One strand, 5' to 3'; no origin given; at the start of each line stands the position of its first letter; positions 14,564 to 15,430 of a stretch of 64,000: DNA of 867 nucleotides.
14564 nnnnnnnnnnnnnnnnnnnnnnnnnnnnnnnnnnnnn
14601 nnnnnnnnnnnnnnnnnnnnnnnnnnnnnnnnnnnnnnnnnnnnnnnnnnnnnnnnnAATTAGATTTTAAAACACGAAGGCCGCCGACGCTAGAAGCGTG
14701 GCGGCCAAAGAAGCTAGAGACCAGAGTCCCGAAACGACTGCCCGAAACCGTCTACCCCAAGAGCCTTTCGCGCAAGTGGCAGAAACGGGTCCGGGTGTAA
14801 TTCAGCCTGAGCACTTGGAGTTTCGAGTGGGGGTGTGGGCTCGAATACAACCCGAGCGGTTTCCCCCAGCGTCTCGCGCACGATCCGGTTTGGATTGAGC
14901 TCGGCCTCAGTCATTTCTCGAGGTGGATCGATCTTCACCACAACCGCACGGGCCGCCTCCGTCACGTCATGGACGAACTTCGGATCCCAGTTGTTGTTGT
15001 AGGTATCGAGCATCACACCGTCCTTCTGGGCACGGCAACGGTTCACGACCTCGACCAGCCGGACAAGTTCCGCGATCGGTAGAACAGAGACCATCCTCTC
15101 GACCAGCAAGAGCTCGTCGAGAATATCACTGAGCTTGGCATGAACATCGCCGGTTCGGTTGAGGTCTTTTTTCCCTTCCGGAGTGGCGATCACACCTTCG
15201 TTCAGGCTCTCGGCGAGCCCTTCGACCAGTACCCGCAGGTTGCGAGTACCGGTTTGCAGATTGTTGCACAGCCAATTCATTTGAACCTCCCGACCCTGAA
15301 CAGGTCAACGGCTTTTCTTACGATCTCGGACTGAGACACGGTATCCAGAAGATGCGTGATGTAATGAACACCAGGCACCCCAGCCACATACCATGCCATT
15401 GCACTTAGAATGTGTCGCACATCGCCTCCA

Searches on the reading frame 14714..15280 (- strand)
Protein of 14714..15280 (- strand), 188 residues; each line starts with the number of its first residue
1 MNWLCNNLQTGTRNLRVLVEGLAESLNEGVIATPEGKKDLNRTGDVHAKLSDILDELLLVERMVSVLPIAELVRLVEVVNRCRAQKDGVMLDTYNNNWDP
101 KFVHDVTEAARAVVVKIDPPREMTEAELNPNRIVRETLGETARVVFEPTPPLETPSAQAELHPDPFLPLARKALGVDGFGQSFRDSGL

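Call 41: search_protein_families(library=pfam, proteins=[window:14714-15280:-], max_evalue=0.01)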
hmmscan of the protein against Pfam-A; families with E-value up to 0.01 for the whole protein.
window:14714-15280:- (188 aa): 0 families

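Call 58: find_homologous_proteins(query=window:14714-15280:-, max_evalue=0.001)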
Query window:14714-15280:- (188 aa): 1 proteins with E <= 0.001 among 335 candidates.
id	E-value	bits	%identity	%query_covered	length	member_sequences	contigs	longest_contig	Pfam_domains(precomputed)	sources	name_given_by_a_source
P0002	2.2e-119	414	100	100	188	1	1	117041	-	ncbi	-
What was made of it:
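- Another GC-rich island ORF (14714-15280) is equally orphan (call 58).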

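Call 60: search_protein_families(library=phrogs, proteins=[window:14714-15280:-], max_evalue=0.01)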
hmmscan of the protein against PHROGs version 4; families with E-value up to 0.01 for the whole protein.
window:14714-15280:- (188 aa): 0 families

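Call 62: search_protein_families(library=padloc, proteins=[window:14714-15280:-], max_evalue=0.01)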
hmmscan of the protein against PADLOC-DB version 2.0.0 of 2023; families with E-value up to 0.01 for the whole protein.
window:14714-15280:- (188 aa): 0 families
